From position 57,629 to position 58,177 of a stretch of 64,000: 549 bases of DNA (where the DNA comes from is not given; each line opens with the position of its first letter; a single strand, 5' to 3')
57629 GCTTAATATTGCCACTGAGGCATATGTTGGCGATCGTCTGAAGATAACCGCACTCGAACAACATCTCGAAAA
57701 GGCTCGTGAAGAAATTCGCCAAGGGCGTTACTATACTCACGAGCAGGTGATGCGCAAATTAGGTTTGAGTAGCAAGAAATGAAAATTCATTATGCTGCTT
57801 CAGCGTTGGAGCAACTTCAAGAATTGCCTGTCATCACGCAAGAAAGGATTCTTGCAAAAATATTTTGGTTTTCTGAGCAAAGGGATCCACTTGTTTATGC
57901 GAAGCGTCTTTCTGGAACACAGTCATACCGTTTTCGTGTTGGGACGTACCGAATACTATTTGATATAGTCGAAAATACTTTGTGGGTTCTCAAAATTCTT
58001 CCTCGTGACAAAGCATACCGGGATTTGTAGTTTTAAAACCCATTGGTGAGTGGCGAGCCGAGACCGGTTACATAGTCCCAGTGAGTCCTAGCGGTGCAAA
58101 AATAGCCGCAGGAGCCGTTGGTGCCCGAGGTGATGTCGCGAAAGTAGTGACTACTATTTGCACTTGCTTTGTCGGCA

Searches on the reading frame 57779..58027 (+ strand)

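Call 68: search_protein_families(library=pfam, proteins=[window:57779-58027:+], max_evalue=0.01)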
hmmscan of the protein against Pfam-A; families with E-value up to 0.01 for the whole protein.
window:57779-58027:+ (83 aa): 1 family
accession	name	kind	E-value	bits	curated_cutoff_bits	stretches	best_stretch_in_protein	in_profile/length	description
PF05016.21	ParE_toxin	-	6.1e-05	24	23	1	4-80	2-89/89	ParE toxin of type II toxin-antitoxin system, parDE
